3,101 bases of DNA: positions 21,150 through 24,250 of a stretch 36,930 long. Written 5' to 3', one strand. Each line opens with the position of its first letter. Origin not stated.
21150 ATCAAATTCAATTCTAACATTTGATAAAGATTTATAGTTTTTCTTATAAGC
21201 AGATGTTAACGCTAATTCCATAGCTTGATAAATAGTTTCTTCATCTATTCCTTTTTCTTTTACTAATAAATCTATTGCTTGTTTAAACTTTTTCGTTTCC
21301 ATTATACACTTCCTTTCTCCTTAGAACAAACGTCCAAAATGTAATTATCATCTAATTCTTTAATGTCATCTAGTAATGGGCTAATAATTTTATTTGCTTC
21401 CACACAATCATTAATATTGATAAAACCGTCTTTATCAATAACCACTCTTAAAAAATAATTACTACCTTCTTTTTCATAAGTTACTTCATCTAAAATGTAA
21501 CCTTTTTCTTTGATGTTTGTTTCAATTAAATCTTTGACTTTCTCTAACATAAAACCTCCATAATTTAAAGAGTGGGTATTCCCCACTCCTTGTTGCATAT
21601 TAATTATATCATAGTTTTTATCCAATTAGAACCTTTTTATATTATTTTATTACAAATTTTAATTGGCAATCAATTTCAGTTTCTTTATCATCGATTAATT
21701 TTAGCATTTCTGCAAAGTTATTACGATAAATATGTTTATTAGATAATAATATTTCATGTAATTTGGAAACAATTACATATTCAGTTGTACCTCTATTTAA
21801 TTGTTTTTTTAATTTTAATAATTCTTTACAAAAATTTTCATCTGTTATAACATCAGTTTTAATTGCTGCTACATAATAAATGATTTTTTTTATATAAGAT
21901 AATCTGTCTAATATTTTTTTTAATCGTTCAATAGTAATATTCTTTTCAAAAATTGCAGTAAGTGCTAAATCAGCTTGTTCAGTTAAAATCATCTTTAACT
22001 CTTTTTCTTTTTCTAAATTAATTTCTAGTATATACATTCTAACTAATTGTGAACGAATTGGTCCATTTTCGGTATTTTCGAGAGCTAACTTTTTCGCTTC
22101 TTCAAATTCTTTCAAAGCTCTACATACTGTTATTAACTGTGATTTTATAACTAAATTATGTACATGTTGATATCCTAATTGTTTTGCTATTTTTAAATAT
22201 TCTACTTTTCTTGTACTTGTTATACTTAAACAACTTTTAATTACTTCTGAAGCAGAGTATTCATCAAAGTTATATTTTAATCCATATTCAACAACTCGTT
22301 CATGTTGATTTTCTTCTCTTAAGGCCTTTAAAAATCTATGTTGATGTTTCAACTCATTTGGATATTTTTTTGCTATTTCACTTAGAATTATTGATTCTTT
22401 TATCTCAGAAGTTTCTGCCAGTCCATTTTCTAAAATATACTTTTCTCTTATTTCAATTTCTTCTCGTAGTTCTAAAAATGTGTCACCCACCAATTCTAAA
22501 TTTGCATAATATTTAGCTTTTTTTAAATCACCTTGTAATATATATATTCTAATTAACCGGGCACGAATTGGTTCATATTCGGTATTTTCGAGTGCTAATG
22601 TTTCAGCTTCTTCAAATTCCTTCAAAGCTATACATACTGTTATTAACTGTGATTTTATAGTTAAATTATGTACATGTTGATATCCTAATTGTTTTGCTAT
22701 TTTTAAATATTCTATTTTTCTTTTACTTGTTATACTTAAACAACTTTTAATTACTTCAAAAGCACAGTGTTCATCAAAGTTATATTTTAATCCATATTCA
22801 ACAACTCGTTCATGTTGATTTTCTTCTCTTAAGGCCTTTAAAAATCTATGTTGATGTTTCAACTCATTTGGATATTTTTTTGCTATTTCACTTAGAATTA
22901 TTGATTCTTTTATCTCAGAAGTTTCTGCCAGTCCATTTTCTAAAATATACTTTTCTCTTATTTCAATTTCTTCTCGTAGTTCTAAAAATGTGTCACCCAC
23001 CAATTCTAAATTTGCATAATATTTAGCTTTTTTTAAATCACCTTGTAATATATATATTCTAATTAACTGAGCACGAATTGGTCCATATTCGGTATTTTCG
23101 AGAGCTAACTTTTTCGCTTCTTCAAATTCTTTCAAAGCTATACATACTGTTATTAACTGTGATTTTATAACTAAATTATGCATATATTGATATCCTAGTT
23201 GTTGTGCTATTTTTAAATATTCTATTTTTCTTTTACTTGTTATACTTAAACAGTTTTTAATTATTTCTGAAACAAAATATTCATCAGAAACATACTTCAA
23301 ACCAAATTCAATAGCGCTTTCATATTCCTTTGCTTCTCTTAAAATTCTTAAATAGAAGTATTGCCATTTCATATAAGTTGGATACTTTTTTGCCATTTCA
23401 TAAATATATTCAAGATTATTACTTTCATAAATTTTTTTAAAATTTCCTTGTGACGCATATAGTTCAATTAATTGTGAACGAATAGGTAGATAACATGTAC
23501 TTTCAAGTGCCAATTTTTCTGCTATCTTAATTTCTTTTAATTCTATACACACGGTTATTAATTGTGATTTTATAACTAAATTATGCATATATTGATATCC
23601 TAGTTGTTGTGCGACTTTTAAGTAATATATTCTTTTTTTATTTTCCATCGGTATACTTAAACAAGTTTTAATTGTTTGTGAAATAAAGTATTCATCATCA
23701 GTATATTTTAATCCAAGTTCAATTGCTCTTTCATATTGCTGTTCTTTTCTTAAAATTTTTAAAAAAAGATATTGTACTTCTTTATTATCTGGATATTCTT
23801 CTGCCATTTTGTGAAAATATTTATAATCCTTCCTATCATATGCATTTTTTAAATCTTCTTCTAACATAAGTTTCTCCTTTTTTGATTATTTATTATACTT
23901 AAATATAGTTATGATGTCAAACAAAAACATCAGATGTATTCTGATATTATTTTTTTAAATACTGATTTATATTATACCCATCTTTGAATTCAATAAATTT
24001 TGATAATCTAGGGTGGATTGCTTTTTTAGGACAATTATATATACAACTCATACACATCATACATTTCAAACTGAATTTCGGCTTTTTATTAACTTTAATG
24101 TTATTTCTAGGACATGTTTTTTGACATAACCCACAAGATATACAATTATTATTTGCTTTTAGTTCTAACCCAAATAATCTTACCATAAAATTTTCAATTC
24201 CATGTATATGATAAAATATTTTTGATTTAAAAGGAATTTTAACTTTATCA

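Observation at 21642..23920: A 741-aa helical-repeat protein is built from 510-bp tandem units with a 298-bp perfect repeat and a textbook consensus promoter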

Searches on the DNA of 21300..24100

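Call 57: search_rna_families(source=window, start=21300, end=24100, threshold=evalue, max_evalue=1)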
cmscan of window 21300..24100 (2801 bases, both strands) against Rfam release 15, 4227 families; matches with E-value up to 1: 0.
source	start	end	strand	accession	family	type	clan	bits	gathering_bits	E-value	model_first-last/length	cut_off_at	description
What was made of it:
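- Tried and rejected: Rfam gave nothing in 21300-24100 (call 57).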

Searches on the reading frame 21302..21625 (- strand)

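Call 7: search_protein_families(library=pfam, proteins=[window:21302-21625:-], max_evalue=0.1)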
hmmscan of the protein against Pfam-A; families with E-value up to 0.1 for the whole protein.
window:21302-21625:- (107 aa): 1 family
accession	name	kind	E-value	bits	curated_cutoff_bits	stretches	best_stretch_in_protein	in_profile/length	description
PF02576.22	RimP_N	-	2e-14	54.2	22.7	1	33-101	1-69/73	RimP N-terminal domain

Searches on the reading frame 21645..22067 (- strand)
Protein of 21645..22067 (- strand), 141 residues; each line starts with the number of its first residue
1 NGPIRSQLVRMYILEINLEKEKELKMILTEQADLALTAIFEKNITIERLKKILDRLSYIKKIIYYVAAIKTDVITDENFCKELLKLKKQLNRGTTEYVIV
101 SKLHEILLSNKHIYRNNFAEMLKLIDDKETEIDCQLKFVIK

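Call 44: find_related_loci(query=A2, collection=metagenome_contigs, flank=6000)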
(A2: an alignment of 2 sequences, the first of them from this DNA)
Query A2 (120 aa) in metagenome_contigs; peptide patterns used: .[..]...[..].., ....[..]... (x = any residue, [..] = any of these).
600 stretches matched a pattern, but none encodes a relative of the query by tblastn (E <= 1e-3).

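Call 80: predict_structure(alignment_id=A7)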
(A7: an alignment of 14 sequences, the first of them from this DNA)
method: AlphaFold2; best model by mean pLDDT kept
length: 141 residues; sequences in the alignment: 14
mean_pLDDT: 82.7   pTM: 0.71
mean pLDDT of the five models: 82.7, 81.5, 75.9, 75.7, 72.9
residues with pLDDT >= 90: 69; 70-90: 47; 50-70: 17; < 50: 8
segments of 3 or more residues with pLDDT < 50: 133-138
pLDDT, mean of each block of 10 residues (from residue 1): 68 73 69 88 93 89 95 93 94 92 93 86 82 48 43
secondary structure, 60 per line:
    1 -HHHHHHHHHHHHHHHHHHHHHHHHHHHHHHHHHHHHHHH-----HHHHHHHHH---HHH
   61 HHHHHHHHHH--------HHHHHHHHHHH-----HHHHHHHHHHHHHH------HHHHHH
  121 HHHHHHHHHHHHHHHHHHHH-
elements in order: H2-40 H46-54 H58-70 H79-89 H95-108 H115-140

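Call 82: fold_search(model_id=the predicted structure, library=pdb)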
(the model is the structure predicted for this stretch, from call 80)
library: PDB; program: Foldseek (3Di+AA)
matches with E <= 10: 71; with E <= 0.001: 0
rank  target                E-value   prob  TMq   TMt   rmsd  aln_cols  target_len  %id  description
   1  9g33_UI               8.3e-01  0.12  0.21  0.23  12.0       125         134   19  Stalled 90S - Utp23-Krr1-deltaC3 (released 2025-06-18)
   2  5k35_A                2.2e+00  0.18  0.29  0.26  12.1       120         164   17  Structure of the Legionella effector, AnkB, in complex with human Skp1 (released 2017-01-25)
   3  6bs9_B                2.5e+00  0.14  0.33  0.35   6.8       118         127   17  Stage III sporulation protein AB (SpoIIIAB) (released 2018-01-17)
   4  9jfj_B                2.5e+00  0.09  0.21  0.14  18.9       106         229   14  Crystal structure of the cytoplasmic domain of ZraS in ADP-bound form (released 2025-03-26)
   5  9h5k_G                2.5e+00  0.08  0.24  0.07  10.9       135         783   13  Cryo-EM structure of the SEAC-EGOC supercomplex (released 2025-11-05)
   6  8dz8_G                2.8e+00  0.07  0.19  0.25  12.9        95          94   16  Neoleukin 4, a de novo designed IL-4 mimetic (released 2023-03-29)
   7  8adl_B                3.1e+00  0.06  0.23  0.07  10.7       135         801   12  Cryo-EM structure of the SEA complex (released 2022-11-02)
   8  2vvx_A                3.5e+00  0.08  0.26  0.25  15.1       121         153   13  Structure of Vaccinia virus protein A52 (released 2008-08-26)
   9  5go3_B                3.5e+00  0.08  0.23  0.11   8.6       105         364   14  Crystal structure of a di-nucleotide cyclase Vibrio mutant (released 2016-11-02)
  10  2oer_B                3.5e+00  0.04  0.19  0.15  14.3       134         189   13  Probable Transcriptional Regulator from Pseudomonas aeruginosa (released 2007-01-30)
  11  8zak_B                3.7e+00  0.10  0.26  0.17  17.8       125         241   14  Crystal structure of the channel protein CorA from Campylobacter jejuni in complex with Ni2+ (released 2024-06-19)
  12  5wd9                  3.7e+00  0.05  0.17  0.25  13.9       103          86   16  Crystal structure of Legionella pneumophila effector lpg2328 (released 2017-11-29)
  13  2qup                  4.1e+00  0.11  0.32  0.37  13.9       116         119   14  Crystal structure of uncharacterized protein BH1478 from Bacillus halodurans (released 2007-08-21)
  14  9had_B                4.1e+00  0.08  0.23  0.28  10.8       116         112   18  Der f 21 dust mite allergen with computationally designed DerF21_b10 binder (released 2024-12-18)
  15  2vvx_B                4.1e+00  0.08  0.27  0.25  15.5       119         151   13  Structure of Vaccinia virus protein A52 (released 2008-08-26)
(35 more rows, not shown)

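Call 85: search_protein_families(library=pfam, proteins=[window:21645-22067:-], max_evalue=1)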
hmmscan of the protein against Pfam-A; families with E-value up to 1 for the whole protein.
seq(141 aa): 4 families
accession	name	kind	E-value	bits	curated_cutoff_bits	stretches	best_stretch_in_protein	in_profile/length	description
PF16021.10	PDCD7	-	0.0044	16.7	27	1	18-100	116-201/306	Programmed cell death protein 7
PF25218.1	TseH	-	0.03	14.7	27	1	32-102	76-145/167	Type VI secretion system effector TseH-like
PF17947.6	4HB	-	0.17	12.4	26.1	1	43-76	4-42/78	Four helical bundle domain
PF10169.15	LLPH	-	0.46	11.5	25.7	1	78-117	19-60/127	LLP homolog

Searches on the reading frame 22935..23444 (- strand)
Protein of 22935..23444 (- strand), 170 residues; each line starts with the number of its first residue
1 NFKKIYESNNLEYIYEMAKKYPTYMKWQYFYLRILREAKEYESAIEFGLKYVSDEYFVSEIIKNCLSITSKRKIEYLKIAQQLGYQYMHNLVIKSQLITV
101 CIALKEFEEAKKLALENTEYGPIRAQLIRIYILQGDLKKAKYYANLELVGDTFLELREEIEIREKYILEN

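Call 85: search_protein_families(library=pfam, proteins=[window:22935-23444:-], max_evalue=1)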
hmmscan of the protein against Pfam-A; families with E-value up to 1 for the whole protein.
seq(170 aa): 3 families
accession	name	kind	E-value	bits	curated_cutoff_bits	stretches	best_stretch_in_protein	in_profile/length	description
PF14559.12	TPR_19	-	9.1e-07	29.6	25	1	114-141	18-45/68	Tetratricopeptide repeat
PF04607.23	RelA_SpoT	-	0.0046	17.6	27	1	49-100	33-85/113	Region found in RelA / SpoT proteins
PF18127.6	NAMPT_N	-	0.021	15.5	25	1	13-64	9-59/98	Nicotinamide phosphoribosyltransferase, N-terminal domain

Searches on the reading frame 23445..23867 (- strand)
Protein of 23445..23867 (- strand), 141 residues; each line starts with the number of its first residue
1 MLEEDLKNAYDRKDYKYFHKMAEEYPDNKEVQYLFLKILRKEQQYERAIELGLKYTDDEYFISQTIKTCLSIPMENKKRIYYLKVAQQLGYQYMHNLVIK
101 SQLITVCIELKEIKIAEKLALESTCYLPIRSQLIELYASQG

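Call 85: search_protein_families(library=pfam, proteins=[window:23445-23867:-], max_evalue=1)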
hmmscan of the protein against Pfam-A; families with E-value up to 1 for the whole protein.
seq(141 aa): 2 families
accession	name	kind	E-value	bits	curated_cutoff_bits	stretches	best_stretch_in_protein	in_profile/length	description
PF14559.12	TPR_19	-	0.00038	21.2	25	1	15-51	11-47/68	Tetratricopeptide repeat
PF01209.24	Ubie_methyltran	-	0.14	12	20.1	1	9-46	182-219/233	ubiE/COQ5 methyltransferase family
